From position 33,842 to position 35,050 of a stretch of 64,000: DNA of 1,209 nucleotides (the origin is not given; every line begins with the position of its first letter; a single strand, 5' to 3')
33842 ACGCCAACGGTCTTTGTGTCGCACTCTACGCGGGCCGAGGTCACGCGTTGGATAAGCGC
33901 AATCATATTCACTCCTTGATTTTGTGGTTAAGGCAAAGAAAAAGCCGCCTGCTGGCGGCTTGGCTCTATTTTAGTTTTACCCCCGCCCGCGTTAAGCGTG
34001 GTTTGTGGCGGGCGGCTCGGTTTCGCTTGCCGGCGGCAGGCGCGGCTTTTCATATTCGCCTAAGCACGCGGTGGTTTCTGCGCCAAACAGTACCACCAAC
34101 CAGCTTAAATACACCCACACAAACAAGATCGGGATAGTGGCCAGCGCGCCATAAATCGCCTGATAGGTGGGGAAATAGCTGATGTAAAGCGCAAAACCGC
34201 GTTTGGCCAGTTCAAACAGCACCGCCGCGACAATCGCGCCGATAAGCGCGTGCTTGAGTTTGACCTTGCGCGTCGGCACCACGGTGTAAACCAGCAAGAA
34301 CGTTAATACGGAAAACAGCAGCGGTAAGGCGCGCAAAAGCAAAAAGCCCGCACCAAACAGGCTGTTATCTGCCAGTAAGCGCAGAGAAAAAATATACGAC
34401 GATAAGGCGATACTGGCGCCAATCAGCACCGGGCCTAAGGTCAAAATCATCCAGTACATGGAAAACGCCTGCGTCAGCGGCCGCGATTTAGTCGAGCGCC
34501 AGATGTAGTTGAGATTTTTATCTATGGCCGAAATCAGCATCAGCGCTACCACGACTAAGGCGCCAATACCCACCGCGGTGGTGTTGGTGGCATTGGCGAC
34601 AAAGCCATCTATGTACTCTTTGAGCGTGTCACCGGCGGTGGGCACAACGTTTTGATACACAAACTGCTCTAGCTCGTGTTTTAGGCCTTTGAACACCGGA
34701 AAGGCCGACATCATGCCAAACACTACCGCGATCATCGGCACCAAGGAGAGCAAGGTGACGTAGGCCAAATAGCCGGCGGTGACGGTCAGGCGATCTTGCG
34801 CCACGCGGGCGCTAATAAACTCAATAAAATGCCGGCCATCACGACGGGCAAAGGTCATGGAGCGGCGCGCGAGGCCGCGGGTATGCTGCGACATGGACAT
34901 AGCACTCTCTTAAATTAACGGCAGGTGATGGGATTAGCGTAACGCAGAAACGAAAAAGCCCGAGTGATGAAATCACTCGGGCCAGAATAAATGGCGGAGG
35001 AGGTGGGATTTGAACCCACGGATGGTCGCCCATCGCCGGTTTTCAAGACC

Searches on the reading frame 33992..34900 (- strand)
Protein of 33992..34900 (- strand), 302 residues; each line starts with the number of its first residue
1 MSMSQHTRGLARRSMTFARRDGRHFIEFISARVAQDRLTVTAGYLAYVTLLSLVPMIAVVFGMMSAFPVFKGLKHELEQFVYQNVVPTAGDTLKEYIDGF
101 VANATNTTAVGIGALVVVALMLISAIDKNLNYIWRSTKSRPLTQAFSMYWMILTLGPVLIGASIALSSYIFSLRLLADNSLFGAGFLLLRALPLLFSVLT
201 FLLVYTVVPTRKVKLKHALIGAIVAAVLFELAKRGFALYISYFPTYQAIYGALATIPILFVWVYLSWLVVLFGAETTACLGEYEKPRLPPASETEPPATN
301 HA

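Call 33: search_protein_families(library=pfam, proteins=[window:33992-34900:-], max_evalue=0.001)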
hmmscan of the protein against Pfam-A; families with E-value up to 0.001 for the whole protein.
window:33992-34900:- (302 aa): 1 family
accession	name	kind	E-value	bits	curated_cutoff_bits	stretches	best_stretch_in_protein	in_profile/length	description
PF03631.20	Virul_fac_BrkB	-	1.6e-63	215.3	33.7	1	35-281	2-256/259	Virulence factor BrkB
